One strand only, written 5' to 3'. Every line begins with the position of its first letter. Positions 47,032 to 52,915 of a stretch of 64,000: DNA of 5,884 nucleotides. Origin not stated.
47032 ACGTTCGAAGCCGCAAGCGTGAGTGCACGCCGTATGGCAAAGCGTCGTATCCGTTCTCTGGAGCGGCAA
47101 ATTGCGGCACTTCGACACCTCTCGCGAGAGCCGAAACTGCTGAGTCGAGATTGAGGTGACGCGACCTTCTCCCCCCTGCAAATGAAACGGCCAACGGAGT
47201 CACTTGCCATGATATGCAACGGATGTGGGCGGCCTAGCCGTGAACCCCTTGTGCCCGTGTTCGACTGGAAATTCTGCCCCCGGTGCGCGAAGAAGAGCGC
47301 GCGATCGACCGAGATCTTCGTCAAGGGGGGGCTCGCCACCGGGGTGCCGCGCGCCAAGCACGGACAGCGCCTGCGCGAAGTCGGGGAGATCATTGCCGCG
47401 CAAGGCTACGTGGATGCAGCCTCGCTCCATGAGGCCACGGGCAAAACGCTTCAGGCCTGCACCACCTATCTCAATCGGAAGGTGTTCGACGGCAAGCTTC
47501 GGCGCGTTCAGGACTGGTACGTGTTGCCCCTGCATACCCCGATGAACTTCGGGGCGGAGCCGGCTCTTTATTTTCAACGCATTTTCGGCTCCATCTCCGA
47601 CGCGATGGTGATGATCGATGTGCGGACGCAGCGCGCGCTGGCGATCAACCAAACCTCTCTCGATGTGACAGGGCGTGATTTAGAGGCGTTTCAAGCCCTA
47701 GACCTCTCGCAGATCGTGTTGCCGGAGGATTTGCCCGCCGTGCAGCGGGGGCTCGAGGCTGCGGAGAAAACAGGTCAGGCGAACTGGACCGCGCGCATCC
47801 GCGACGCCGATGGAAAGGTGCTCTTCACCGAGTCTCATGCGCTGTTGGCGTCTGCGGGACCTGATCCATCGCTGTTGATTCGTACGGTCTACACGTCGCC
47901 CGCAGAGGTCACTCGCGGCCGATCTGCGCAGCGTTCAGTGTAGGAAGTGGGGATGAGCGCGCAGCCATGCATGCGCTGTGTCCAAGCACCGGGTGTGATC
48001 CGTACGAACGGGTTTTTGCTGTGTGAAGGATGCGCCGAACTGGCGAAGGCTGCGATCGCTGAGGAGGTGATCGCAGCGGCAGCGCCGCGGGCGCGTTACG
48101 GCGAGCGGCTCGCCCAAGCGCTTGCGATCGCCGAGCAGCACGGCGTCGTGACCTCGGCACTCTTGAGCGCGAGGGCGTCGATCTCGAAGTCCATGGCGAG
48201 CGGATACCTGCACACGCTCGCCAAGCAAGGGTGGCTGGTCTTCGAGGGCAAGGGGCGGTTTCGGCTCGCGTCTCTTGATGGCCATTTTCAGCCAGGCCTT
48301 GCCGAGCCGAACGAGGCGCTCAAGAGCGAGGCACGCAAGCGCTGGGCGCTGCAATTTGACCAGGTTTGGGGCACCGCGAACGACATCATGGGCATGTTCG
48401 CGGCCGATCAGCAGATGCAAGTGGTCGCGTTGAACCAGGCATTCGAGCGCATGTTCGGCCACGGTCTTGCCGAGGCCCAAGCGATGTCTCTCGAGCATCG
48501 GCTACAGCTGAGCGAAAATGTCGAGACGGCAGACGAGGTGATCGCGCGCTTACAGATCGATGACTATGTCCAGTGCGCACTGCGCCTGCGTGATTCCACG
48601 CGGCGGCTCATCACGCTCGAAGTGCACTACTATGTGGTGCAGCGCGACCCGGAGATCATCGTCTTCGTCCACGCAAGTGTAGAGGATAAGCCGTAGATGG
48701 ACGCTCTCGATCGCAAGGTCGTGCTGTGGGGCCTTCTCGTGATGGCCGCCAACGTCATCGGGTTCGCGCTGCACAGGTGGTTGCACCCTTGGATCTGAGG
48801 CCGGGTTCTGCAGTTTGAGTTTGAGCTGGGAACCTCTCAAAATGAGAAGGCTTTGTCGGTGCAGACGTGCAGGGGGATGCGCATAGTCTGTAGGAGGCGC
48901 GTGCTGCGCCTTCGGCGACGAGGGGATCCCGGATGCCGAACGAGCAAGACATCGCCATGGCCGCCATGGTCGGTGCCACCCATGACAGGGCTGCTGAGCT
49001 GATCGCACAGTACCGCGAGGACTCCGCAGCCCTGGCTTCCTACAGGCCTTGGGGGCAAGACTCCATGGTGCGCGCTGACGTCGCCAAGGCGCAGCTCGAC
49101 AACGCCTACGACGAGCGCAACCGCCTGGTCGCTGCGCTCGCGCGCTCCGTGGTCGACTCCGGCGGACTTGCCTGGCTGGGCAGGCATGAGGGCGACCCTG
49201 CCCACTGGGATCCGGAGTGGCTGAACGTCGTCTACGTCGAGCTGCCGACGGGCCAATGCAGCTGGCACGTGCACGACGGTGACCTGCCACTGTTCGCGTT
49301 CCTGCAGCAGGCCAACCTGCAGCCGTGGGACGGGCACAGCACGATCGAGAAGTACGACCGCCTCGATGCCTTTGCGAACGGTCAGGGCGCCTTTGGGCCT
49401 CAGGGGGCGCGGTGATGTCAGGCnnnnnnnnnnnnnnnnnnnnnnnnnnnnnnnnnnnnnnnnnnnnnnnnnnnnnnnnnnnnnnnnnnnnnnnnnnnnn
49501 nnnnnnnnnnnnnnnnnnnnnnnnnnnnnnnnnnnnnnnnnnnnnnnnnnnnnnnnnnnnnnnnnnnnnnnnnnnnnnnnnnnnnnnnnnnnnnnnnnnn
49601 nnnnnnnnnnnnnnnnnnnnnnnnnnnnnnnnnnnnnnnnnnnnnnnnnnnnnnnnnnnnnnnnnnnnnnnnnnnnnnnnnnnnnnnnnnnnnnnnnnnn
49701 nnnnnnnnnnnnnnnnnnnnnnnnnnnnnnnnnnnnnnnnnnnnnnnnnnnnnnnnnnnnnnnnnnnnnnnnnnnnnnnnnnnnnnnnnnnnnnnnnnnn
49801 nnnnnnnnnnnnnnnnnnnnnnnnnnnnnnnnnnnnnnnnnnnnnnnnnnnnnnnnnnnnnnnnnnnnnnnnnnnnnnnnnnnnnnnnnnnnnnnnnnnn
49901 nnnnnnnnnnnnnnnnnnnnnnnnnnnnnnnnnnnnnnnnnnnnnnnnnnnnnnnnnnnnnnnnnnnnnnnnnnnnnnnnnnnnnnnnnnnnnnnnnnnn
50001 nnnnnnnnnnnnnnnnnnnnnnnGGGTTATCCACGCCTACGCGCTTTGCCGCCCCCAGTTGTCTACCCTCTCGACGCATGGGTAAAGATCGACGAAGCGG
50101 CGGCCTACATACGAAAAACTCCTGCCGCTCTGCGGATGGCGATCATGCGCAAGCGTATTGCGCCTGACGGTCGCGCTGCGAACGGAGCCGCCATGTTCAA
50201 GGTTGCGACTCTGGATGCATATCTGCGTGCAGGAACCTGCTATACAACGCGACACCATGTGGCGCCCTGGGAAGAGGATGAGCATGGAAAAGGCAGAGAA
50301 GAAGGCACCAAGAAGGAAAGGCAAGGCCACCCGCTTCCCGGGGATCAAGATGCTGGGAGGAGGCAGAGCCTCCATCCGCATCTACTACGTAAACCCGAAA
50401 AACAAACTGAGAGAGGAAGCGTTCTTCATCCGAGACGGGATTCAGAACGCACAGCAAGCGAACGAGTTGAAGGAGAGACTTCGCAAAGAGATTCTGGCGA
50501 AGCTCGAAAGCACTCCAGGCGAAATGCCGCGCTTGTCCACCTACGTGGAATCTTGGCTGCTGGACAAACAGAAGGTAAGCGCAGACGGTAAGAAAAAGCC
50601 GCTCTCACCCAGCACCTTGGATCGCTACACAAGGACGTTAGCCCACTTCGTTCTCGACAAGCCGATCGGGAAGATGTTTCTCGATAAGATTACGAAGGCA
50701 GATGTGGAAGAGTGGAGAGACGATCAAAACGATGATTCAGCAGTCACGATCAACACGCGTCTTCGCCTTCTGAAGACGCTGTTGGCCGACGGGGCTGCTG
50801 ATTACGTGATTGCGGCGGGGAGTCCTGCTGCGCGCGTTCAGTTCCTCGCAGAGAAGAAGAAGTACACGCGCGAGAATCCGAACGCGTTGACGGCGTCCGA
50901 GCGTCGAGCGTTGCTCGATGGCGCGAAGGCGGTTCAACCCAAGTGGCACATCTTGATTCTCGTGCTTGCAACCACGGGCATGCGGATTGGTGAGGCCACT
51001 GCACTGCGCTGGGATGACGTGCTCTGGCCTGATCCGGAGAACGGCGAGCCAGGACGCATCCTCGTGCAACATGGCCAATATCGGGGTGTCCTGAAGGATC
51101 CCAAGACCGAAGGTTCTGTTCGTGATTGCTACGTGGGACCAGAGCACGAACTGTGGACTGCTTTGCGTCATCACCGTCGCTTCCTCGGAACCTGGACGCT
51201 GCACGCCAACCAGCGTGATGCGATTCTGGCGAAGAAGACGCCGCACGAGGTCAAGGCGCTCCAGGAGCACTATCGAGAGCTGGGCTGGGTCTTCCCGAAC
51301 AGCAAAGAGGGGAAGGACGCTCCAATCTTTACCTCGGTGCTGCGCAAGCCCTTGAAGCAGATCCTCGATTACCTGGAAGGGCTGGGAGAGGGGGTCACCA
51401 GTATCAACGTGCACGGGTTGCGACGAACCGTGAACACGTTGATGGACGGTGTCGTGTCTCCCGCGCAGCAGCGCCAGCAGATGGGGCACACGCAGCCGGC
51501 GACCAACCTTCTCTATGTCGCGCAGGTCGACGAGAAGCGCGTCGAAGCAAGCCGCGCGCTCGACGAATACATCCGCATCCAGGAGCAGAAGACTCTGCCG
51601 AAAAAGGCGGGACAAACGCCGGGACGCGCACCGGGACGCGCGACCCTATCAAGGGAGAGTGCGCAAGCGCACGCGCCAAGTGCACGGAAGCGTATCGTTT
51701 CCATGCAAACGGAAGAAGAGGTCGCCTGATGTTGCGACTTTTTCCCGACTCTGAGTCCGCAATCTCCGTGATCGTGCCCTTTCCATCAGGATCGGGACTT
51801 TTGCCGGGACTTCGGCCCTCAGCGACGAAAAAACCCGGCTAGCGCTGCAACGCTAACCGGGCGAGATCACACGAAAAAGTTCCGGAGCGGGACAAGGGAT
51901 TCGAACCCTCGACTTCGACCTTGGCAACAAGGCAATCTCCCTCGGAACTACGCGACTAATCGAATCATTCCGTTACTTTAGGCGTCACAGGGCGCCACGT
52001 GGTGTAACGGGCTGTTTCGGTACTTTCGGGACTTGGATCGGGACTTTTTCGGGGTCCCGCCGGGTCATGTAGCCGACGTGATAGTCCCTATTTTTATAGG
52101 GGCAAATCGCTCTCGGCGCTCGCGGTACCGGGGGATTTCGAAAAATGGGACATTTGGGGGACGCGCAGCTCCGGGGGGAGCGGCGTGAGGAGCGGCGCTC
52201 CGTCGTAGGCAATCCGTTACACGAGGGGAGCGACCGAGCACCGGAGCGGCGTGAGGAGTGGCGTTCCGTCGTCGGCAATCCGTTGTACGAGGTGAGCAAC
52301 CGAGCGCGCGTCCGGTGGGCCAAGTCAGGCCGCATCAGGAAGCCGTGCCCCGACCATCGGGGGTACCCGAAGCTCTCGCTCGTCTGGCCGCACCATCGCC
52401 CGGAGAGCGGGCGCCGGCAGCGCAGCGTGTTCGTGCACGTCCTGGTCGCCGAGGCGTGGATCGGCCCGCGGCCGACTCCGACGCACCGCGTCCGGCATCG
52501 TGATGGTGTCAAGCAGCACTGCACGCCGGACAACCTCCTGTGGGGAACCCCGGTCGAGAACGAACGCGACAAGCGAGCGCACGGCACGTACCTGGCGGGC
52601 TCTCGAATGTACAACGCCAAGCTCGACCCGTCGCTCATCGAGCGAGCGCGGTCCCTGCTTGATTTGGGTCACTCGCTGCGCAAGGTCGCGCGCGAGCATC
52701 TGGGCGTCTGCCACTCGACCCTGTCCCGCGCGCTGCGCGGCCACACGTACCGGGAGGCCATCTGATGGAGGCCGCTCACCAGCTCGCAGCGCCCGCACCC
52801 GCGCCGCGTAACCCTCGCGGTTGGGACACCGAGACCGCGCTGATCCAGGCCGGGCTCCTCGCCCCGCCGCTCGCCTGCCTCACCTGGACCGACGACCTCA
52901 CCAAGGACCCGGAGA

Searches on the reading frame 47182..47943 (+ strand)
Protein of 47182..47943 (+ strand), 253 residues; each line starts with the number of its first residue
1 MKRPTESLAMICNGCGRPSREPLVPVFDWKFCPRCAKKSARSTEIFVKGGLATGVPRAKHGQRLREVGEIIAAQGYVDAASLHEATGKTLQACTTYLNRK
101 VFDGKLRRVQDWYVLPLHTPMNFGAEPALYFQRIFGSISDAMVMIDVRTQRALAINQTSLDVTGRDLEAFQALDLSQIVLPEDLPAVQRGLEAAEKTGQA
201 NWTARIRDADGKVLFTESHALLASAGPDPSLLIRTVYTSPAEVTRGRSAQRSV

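Call 10: search_protein_families(library=pfam, max_evalue=0.01, proteins=[window:47182-47943:+])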
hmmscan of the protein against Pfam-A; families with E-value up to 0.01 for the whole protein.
window:47182-47943:+ (253 aa): 1 family
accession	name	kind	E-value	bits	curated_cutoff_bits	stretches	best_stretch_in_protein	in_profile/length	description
PF08447.18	PAS_3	-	6.2e-07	30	25.6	1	154-220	3-72/89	PAS fold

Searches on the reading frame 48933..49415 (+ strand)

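Call 11: search_protein_families(library=pfam, max_evalue=0.01, proteins=[window:48933-49415:+])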
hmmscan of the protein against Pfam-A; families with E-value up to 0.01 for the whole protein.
window:48933-49415:+ (160 aa): 1 family
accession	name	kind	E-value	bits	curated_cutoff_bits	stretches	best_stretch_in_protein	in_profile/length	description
PF25311.1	WDGH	-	1.3e-09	38.7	27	1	56-145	11-95/97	WDGH domain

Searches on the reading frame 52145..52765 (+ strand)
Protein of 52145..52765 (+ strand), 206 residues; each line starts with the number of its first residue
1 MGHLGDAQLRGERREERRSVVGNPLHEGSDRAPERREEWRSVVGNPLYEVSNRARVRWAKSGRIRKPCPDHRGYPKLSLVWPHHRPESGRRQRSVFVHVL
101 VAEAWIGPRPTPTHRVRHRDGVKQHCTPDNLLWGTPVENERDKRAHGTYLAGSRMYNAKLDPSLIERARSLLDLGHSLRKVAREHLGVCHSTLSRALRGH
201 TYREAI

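Call 11: search_protein_families(library=pfam, max_evalue=0.01, proteins=[window:52145-52765:+])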
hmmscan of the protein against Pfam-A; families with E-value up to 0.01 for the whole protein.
window:52145-52765:+ (206 aa): 3 families
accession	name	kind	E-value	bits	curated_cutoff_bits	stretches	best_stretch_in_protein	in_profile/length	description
PF13392.12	HNH_3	-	1.6e-08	34.5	24.8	1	96-141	2-46/46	HNH endonuclease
PF07463.16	NUMOD4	-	1.4e-07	32.1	23.4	1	37-79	1-48/49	NUMOD4 motif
PF13936.12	HTH_38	-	0.00032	20.8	27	1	159-198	4-42/44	Helix-turn-helix domain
